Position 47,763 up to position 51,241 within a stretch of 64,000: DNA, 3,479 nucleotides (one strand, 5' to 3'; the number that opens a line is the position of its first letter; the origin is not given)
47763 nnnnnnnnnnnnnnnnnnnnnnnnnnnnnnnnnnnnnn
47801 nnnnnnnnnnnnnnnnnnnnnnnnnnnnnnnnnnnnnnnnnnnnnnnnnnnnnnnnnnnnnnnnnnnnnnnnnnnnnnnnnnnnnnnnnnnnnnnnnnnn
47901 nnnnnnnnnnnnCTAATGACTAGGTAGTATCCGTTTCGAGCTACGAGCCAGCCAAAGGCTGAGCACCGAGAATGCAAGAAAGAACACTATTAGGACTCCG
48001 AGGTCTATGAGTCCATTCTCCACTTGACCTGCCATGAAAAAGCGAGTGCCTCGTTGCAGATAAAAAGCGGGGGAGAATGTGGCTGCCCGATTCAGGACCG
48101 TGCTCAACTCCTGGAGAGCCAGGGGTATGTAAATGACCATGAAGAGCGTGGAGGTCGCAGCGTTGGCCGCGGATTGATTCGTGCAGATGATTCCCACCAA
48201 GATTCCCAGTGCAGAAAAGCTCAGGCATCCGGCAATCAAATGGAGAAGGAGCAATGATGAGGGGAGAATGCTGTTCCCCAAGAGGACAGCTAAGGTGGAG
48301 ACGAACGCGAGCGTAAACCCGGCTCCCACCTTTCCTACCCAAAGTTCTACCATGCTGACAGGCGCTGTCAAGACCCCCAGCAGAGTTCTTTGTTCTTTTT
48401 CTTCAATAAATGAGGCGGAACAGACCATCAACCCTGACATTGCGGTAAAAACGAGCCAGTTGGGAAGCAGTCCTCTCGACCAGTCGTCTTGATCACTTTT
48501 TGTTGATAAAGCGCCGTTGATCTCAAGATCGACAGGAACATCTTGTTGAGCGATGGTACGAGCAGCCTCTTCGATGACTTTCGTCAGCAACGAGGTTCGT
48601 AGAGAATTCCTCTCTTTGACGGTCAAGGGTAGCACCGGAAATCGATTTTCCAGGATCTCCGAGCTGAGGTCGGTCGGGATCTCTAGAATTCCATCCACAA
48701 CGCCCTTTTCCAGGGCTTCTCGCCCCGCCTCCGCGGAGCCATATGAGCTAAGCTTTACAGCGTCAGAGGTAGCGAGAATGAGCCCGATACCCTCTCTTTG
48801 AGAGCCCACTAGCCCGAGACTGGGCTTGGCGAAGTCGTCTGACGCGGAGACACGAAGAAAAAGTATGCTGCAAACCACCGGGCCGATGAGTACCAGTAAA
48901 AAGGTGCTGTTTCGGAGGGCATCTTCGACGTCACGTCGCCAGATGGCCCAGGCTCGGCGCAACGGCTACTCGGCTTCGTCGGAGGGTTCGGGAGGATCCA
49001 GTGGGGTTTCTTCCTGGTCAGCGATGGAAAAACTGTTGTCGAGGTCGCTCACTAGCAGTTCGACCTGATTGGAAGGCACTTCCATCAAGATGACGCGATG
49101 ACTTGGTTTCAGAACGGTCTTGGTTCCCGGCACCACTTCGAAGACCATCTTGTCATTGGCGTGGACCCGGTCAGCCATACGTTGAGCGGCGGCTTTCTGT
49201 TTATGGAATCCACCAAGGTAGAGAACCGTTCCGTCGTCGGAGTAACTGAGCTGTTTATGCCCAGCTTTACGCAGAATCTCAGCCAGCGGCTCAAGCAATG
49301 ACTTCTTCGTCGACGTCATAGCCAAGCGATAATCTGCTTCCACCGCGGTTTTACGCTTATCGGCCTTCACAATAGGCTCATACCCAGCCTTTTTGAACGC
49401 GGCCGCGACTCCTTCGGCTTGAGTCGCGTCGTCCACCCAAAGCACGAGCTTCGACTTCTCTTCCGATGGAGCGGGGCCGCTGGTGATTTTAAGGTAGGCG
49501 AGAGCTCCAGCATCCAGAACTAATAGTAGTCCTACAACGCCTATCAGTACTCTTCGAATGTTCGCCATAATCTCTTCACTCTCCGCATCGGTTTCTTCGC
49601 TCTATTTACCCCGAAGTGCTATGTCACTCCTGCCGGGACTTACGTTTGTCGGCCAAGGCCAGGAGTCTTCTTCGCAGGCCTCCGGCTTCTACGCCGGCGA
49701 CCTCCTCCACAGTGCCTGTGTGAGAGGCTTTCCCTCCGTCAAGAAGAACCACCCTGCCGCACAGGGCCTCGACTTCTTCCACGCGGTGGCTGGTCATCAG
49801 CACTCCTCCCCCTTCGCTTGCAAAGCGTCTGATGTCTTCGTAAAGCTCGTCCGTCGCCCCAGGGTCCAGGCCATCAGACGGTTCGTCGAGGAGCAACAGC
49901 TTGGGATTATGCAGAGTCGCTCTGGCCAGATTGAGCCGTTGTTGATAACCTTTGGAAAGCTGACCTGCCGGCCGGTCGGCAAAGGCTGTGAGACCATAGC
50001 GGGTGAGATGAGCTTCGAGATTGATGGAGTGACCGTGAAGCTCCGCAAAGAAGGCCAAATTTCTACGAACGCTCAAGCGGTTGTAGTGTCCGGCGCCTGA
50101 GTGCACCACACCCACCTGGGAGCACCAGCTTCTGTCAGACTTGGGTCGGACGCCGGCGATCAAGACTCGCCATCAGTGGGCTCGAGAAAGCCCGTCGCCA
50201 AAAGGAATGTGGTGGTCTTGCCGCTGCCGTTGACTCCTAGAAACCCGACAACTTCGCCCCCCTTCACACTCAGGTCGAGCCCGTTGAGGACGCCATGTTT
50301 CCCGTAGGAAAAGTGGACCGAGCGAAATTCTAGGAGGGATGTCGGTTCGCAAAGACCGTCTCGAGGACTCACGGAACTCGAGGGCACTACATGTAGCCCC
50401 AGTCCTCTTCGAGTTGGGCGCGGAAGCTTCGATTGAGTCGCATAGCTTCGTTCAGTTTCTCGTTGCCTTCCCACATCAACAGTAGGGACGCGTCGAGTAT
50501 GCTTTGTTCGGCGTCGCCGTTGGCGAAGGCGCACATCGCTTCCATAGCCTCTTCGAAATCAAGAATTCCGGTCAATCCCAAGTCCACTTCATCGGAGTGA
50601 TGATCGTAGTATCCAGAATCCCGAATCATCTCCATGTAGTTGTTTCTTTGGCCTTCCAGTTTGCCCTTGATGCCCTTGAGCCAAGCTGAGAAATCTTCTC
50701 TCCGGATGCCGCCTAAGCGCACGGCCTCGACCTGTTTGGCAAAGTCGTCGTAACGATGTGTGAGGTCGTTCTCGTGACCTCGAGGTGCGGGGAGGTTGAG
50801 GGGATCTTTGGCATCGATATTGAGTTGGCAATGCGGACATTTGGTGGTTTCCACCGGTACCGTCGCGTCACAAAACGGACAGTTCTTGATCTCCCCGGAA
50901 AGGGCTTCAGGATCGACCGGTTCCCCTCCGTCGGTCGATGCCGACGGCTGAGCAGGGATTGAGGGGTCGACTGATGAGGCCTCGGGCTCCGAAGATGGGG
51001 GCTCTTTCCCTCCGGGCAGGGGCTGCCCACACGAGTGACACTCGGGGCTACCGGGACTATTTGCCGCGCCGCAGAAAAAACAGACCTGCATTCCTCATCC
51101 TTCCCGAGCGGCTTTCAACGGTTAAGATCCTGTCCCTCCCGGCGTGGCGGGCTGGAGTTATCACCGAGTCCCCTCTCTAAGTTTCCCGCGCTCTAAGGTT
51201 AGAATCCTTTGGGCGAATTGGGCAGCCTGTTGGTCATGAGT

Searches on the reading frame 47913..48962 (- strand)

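Call 12: search_protein_families(library=pfam, proteins=[window:47913-48962:-], max_evalue=0.001)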
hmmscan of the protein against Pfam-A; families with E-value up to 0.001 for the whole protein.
window:47913-48962:- (349 aa): 4 families
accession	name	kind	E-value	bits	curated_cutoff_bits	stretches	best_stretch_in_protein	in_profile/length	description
PF12698.13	ABC2_membrane_3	-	8.3e-30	104.5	31.6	1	20-337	3-347/347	ABC-2 family transporter protein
PF12679.13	ABC2_membrane_2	-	2.6e-08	33.9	27.2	1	5-288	1-208/283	ABC-2 family transporter protein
PF12730.13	ABC2_membrane_4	-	6.1e-06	26.8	27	1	161-259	49-139/179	ABC-2 family transporter protein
PF01061.29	ABC2_membrane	-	4.8e-05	23.4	26.9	1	163-277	51-173/211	ABC-2 type transporter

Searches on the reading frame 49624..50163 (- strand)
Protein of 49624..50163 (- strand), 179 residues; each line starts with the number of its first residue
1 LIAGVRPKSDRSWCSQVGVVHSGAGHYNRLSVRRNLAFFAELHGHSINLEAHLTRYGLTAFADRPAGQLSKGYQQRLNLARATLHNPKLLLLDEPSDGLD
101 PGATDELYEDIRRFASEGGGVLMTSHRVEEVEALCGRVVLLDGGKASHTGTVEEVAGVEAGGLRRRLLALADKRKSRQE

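Call 57: search_protein_families(library=pfam, proteins=[window:49624-50163:-], max_evalue=0.0001)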
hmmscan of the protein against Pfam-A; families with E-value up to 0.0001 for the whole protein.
window:49624-50163:- (179 aa): 2 families
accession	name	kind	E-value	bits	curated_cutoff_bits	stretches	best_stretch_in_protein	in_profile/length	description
PF00005.33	ABC_tran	-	2.7e-13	51.1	25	1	8-96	52-136/137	ABC transporter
PF13304.12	AAA_21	-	5.5e-09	36.9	27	1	63-127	232-299/304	AAA domain, putative AbiEii toxin, Type IV TA system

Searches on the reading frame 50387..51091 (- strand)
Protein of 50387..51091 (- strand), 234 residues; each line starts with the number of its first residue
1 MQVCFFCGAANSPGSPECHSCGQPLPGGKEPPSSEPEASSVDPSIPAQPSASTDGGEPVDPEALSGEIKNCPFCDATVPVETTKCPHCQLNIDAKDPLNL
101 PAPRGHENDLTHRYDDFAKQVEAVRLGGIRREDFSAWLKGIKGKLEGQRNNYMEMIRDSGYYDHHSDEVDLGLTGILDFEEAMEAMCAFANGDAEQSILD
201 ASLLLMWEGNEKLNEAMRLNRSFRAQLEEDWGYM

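Call 57: search_protein_families(library=pfam, proteins=[window:50387-51091:-], max_evalue=0.0001)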
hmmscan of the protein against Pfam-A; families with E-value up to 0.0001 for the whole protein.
window:50387-51091:- (234 aa): 2 families
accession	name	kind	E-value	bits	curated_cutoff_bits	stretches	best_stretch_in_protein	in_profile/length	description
PF12773.13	DZR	-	9e-07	29.4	27.3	1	4-88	1-44/45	Double zinc ribbon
PF10571.15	UPF0547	-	3e-06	27.7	29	1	69-89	1-21/26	Uncharacterised protein family UPF0547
